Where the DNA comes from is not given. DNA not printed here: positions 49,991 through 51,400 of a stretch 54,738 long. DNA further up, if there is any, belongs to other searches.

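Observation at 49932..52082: Candidate archaeal RiPP system: short peptide + radical SAM/SPASM + kinase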

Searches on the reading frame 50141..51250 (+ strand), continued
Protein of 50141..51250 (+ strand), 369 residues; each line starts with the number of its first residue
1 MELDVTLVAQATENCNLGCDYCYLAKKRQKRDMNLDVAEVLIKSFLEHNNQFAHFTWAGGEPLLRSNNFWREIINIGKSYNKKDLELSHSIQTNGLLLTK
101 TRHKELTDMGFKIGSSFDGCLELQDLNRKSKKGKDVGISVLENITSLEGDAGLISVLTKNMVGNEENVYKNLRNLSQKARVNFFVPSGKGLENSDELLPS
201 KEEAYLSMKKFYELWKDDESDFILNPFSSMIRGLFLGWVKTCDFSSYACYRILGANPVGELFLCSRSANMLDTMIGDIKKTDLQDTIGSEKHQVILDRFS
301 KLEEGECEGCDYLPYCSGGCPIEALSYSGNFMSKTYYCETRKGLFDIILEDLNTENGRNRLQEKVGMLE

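Call 92: search_protein_families(library=ncbifam, proteins=[P0031, L007:5992-7095:+, P0029, P0030, P0032, P0033], max_evalue=1e-20)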
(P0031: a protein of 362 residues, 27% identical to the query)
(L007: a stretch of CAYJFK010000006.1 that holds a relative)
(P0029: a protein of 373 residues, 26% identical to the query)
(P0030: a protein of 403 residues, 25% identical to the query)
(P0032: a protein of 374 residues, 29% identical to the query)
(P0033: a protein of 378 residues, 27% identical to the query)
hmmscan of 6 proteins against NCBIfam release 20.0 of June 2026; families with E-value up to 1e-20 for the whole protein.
P0031 (362 aa): 18 families
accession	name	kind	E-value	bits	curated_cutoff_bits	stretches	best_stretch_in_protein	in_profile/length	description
TIGR03942.1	sulfatase_rSAM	equivalog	8.3e-83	278.4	349.45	1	11-359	7-361/363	anaerobic sulfatase maturase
NF041298.1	rSAM_mat_DynA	equivalog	2.6e-63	214.2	450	1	6-356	2-354/356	dynobactin maturation radical SAM/SPASM protein DynA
NF010321.0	PRK13758.1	equivalog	9e-59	199.5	441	1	4-359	3-366/370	anaerobic sulfatase-maturase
NF010308.0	PRK13745.1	equivalog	9.9e-54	182.8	484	1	7-360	15-390/412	anaerobic sulfatase-maturation protein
NF041707.1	rSAM_YhhB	equivalog_domain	4.7e-50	170.5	445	1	6-356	3-366/369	cyclophane-forming radical SAM/SPASM peptide maturase YhhB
TIGR04261.1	rSAM_GlyRichRpt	subfamily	1.5e-46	159.1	310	1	10-350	2-355/363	cyclophane-forming radical SAM/SPASM peptide maturase GrrM/OscB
NF038005.1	rSAM_mat_DarE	equivalog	9e-45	153.2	650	1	5-351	74-428/432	darobactin maturation radical SAM/SPASM protein DarE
NF041300.1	rSAM_mat_DarW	exception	1.1e-42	146.3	650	1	4-352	40-395/415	radical SAM/SPASM peptide maturase DarW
NF041718.1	rSAM_phane_AMC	equivalog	3.1e-42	144.9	425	1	3-346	4-351/362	cyclophane-forming radical SAM peptide maturase AmcB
TIGR04269.1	SAM_SPASM_FxsB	subfamily_domain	8.6e-40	136.9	370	1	7-351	4-361/363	FxsB family cyclophane-forming radical SAM/SPASM peptide maturase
TIGR04083.1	rSAM_pep_methan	hypoth_equivalog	8.1e-35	120.4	300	1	7-356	2-344/376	TIGR04083 family peptide-modifying radical SAM enzyme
NF047865.1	rSAM_PapB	equivalog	7.9e-34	117.4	340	1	7-336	5-329/330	PapB family radical SAM/SPASM ranthipeptide maturase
TIGR03906.1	quino_hemo_SAM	equivalog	8.8e-30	103.7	453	1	6-343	95-435/467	quinohemoprotein amine dehydrogenase maturation protein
TIGR04496.1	rSAM_XyeB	equivalog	7.6e-29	100.6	450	1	5-346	4-360/385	cyclophane-forming radical SAM/SPASM peptide maturase XyeB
TIGR03978.1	rSAM_paired_1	equivalog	1.4e-25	90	370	1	8-357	86-453/466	His-Xaa-Ser system radical SAM maturase HxsB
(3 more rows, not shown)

L007:5992-7095:+ (367 aa): 14 families
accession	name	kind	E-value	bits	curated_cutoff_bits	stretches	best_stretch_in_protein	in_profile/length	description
TIGR03942.1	sulfatase_rSAM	equivalog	8.2e-56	189.6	349.45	1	6-341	2-356/363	anaerobic sulfatase maturase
NF041298.1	rSAM_mat_DynA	equivalog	9.5e-56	189.3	450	1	7-341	4-352/356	dynobactin maturation radical SAM/SPASM protein DynA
NF010321.0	PRK13758.1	equivalog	4.2e-45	154.5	441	1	1-345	1-365/370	anaerobic sulfatase-maturase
TIGR04083.1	rSAM_pep_methan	hypoth_equivalog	4.2e-43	147.6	300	1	6-343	2-344/376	TIGR04083 family peptide-modifying radical SAM enzyme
TIGR04261.1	rSAM_GlyRichRpt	subfamily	1.7e-32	112.8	310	1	8-319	1-336/363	cyclophane-forming radical SAM/SPASM peptide maturase GrrM/OscB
NF041718.1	rSAM_phane_AMC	equivalog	2.5e-32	112.3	425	1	5-318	7-335/362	cyclophane-forming radical SAM peptide maturase AmcB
NF038005.1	rSAM_mat_DarE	equivalog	1.1e-31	110.1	650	1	2-317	72-407/432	darobactin maturation radical SAM/SPASM protein DarE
NF041300.1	rSAM_mat_DarW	exception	4e-31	108.3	650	1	2-314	39-370/415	radical SAM/SPASM peptide maturase DarW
NF047865.1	rSAM_PapB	equivalog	4.1e-30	105.1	340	1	11-319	10-325/330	PapB family radical SAM/SPASM ranthipeptide maturase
NF010308.0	PRK13745.1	equivalog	1.2e-29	103.5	484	1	2-119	11-136/412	anaerobic sulfatase-maturation protein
TIGR04163.1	rSAM_cobopep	equivalog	5.7e-28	97.8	375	1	3-335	63-412/428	peptide-modifying radical SAM enzyme CbpB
NF041707.1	rSAM_YhhB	equivalog_domain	2e-26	92.8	445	1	5-326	3-350/369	cyclophane-forming radical SAM/SPASM peptide maturase YhhB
TIGR04064.1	rSAM_nif11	equivalog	6.3e-26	91.1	518.7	0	11-124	85-203/459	nif11-like peptide radical SAM maturase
TIGR03906.1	quino_hemo_SAM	equivalog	2e-21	76.2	453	1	8-321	98-425/467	quinohemoprotein amine dehydrogenase maturation protein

P0029 (373 aa): 20 families
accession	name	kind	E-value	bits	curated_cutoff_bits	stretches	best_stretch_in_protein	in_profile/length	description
NF010321.0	PRK13758.1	equivalog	2e-157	524.1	441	1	1-365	1-365/370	anaerobic sulfatase-maturase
TIGR03942.1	sulfatase_rSAM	equivalog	6.9e-124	413.6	349.45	1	6-365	2-360/363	anaerobic sulfatase maturase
NF010308.0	PRK13745.1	equivalog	2.1e-80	270.7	484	1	4-363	13-386/412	anaerobic sulfatase-maturation protein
NF041298.1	rSAM_mat_DynA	equivalog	7.8e-67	225.8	450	1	7-364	4-355/356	dynobactin maturation radical SAM/SPASM protein DynA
TIGR04083.1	rSAM_pep_methan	hypoth_equivalog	5.1e-51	173.7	300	1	13-363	8-344/376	TIGR04083 family peptide-modifying radical SAM enzyme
NF038005.1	rSAM_mat_DarE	equivalog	5.3e-46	157.2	650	1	8-334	77-404/432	darobactin maturation radical SAM/SPASM protein DarE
NF041300.1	rSAM_mat_DarW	exception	1.6e-45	155.7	650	1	7-334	43-370/415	radical SAM/SPASM peptide maturase DarW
NF041707.1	rSAM_YhhB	equivalog_domain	6.9e-42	143.7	445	1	5-334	3-337/369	cyclophane-forming radical SAM/SPASM peptide maturase YhhB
TIGR04261.1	rSAM_GlyRichRpt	subfamily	5.5e-37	127.6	310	1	12-330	4-327/363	cyclophane-forming radical SAM/SPASM peptide maturase GrrM/OscB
TIGR04269.1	SAM_SPASM_FxsB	subfamily_domain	6.4e-31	107.7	370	1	11-332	8-335/363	FxsB family cyclophane-forming radical SAM/SPASM peptide maturase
NF047865.1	rSAM_PapB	equivalog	7.5e-31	107.6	340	1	11-332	9-318/330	PapB family radical SAM/SPASM ranthipeptide maturase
NF041718.1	rSAM_phane_AMC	equivalog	4.3e-29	101.6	425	1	6-329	8-326/362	cyclophane-forming radical SAM peptide maturase AmcB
TIGR03978.1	rSAM_paired_1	equivalog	1e-28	100.3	370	1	12-362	90-451/466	His-Xaa-Ser system radical SAM maturase HxsB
TIGR04068.1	rSAM_ocin_clost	equivalog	3e-26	92.4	500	1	9-185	88-266/462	Cys-rich peptide radical SAM maturase CcpM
TIGR04496.1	rSAM_XyeB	equivalog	3.5e-26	91.8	450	1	5-364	5-371/385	cyclophane-forming radical SAM/SPASM peptide maturase XyeB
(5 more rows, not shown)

P0030 (403 aa): 19 families
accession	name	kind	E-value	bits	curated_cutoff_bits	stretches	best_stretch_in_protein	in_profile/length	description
TIGR03942.1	sulfatase_rSAM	equivalog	7.8e-80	268.6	349.45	1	16-368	3-359/363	anaerobic sulfatase maturase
NF041298.1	rSAM_mat_DynA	equivalog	1.2e-70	238.2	450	1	21-367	8-354/356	dynobactin maturation radical SAM/SPASM protein DynA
NF010321.0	PRK13758.1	equivalog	7.6e-64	216.1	441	1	15-366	6-362/370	anaerobic sulfatase-maturase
NF010308.0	PRK13745.1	equivalog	3.4e-57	194.2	484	1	7-364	10-383/412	anaerobic sulfatase-maturation protein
NF041300.1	rSAM_mat_DarW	exception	2.1e-41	142.2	650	1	7-341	35-370/415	radical SAM/SPASM peptide maturase DarW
NF038005.1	rSAM_mat_DarE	equivalog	3.1e-41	141.5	650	1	21-343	81-406/432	darobactin maturation radical SAM/SPASM protein DarE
TIGR04261.1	rSAM_GlyRichRpt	subfamily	7.8e-40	137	310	1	22-339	5-329/363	cyclophane-forming radical SAM/SPASM peptide maturase GrrM/OscB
TIGR04083.1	rSAM_pep_methan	hypoth_equivalog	2.2e-39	135.4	300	1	16-380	4-357/376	TIGR04083 family peptide-modifying radical SAM enzyme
NF041718.1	rSAM_phane_AMC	equivalog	3e-39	135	425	1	22-341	14-331/362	cyclophane-forming radical SAM peptide maturase AmcB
NF041707.1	rSAM_YhhB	equivalog_domain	3.1e-38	131.6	445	1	21-368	9-367/369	cyclophane-forming radical SAM/SPASM peptide maturase YhhB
NF047865.1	rSAM_PapB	equivalog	5.1e-36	124.6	340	1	19-339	8-318/330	PapB family radical SAM/SPASM ranthipeptide maturase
TIGR03978.1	rSAM_paired_1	equivalog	2.2e-29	102.6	370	1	18-367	87-452/466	His-Xaa-Ser system radical SAM maturase HxsB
TIGR04163.1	rSAM_cobopep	equivalog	4.8e-28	98.1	375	1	22-359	72-412/428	peptide-modifying radical SAM enzyme CbpB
TIGR04269.1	SAM_SPASM_FxsB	subfamily_domain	3.5e-26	92.1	370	1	16-358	5-357/363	FxsB family cyclophane-forming radical SAM/SPASM peptide maturase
TIGR04068.1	rSAM_ocin_clost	equivalog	5.3e-25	88.2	500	1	16-305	86-394/462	Cys-rich peptide radical SAM maturase CcpM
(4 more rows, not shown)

P0032 (374 aa): 18 families
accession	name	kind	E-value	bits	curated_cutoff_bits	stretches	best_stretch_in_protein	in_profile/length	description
NF010321.0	PRK13758.1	equivalog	2.2e-110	369.3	441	1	1-366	1-366/370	anaerobic sulfatase-maturase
TIGR03942.1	sulfatase_rSAM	equivalog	7.5e-110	367.4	349.45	1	6-366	2-361/363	anaerobic sulfatase maturase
NF010308.0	PRK13745.1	equivalog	1.1e-62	212.3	484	1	4-365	13-388/412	anaerobic sulfatase-maturation protein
NF041298.1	rSAM_mat_DynA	equivalog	4.9e-51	173.8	450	1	7-358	4-349/356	dynobactin maturation radical SAM/SPASM protein DynA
NF041707.1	rSAM_YhhB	equivalog_domain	3.8e-42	144.5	445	1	6-358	4-361/369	cyclophane-forming radical SAM/SPASM peptide maturase YhhB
NF041300.1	rSAM_mat_DarW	exception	4.7e-38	131.1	650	1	8-338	44-373/415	radical SAM/SPASM peptide maturase DarW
NF038005.1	rSAM_mat_DarE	equivalog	4.9e-35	121.1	650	1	9-335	78-404/432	darobactin maturation radical SAM/SPASM protein DarE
NF047865.1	rSAM_PapB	equivalog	3.9e-33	115.1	340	1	12-333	10-318/330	PapB family radical SAM/SPASM ranthipeptide maturase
TIGR04083.1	rSAM_pep_methan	hypoth_equivalog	4.1e-33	114.8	300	1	7-357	3-338/376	TIGR04083 family peptide-modifying radical SAM enzyme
TIGR04269.1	SAM_SPASM_FxsB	subfamily_domain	7.7e-31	107.4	370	1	7-357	5-360/363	FxsB family cyclophane-forming radical SAM/SPASM peptide maturase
NF041718.1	rSAM_phane_AMC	equivalog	3e-30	105.4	425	1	5-191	7-184/362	cyclophane-forming radical SAM peptide maturase AmcB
TIGR04261.1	rSAM_GlyRichRpt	subfamily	5.9e-28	97.9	310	1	12-332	4-328/363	cyclophane-forming radical SAM/SPASM peptide maturase GrrM/OscB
TIGR04064.1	rSAM_nif11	equivalog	8.2e-26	90.7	518.7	1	14-334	87-403/459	nif11-like peptide radical SAM maturase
TIGR04496.1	rSAM_XyeB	equivalog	6.8e-25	87.6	450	1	11-373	10-380/385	cyclophane-forming radical SAM/SPASM peptide maturase XyeB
TIGR03974.1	rSAM_six_Cys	equivalog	7e-24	84.5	425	1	14-334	106-419/451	thioether cross-link-forming SCIFF peptide maturase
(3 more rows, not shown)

P0033 (378 aa): 20 families
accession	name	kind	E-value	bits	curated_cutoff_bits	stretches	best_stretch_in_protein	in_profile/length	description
TIGR03942.1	sulfatase_rSAM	equivalog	2.7e-74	250.4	349.45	1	18-353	6-359/363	anaerobic sulfatase maturase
NF041298.1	rSAM_mat_DynA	equivalog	6e-60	203.1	450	1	16-353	4-355/356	dynobactin maturation radical SAM/SPASM protein DynA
NF010321.0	PRK13758.1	equivalog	3.6e-54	184.3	441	1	16-351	8-362/370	anaerobic sulfatase-maturase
NF010308.0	PRK13745.1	equivalog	1.6e-46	159.1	484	1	15-208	15-209/412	anaerobic sulfatase-maturation protein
NF041707.1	rSAM_YhhB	equivalog_domain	4.9e-46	157.3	445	1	15-353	4-367/369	cyclophane-forming radical SAM/SPASM peptide maturase YhhB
NF041300.1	rSAM_mat_DarW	exception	4.8e-42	144.2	650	1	9-347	37-394/415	radical SAM/SPASM peptide maturase DarW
NF047865.1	rSAM_PapB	equivalog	5.4e-42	144.2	340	1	15-332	5-325/330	PapB family radical SAM/SPASM ranthipeptide maturase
TIGR04261.1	rSAM_GlyRichRpt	subfamily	7.2e-41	140.4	310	1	19-251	3-243/363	cyclophane-forming radical SAM/SPASM peptide maturase GrrM/OscB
NF038005.1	rSAM_mat_DarE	equivalog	2.2e-40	138.7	650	1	15-325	76-402/432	darobactin maturation radical SAM/SPASM protein DarE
TIGR04269.1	SAM_SPASM_FxsB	subfamily_domain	8.4e-36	123.7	370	1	15-347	4-361/363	FxsB family cyclophane-forming radical SAM/SPASM peptide maturase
NF041718.1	rSAM_phane_AMC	equivalog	1.2e-34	120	425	1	15-199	8-185/362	cyclophane-forming radical SAM peptide maturase AmcB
TIGR04083.1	rSAM_pep_methan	hypoth_equivalog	5.7e-33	114.3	300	1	22-353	9-345/376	TIGR04083 family peptide-modifying radical SAM enzyme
TIGR04496.1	rSAM_XyeB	equivalog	9.7e-30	103.5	450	1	15-322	6-336/385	cyclophane-forming radical SAM/SPASM peptide maturase XyeB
TIGR03906.1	quino_hemo_SAM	equivalog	1.6e-29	102.9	453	1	15-162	96-242/467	quinohemoprotein amine dehydrogenase maturation protein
TIGR04068.1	rSAM_ocin_clost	equivalog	1.4e-26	93.4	500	1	14-165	85-236/462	Cys-rich peptide radical SAM maturase CcpM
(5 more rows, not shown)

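Call 93: search_protein_families(library=padloc, proteins=[window:50141-51250:+, L090:6814-7530:+], max_evalue=0.001)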
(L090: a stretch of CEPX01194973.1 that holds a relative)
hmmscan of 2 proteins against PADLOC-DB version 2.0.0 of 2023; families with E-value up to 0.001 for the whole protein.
window:50141-51250:+ (369 aa): 2 families
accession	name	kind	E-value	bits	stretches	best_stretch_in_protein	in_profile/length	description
PDLC02903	pVip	-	2.2e-15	54.9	1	10-179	5-161/257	Viperins not associated with kinases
PDLC02904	pVip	-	7.7e-14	49.8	1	12-180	10-166/262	Viperins associated with kinases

L090:6814-7530:+ (238 aa): 0 families
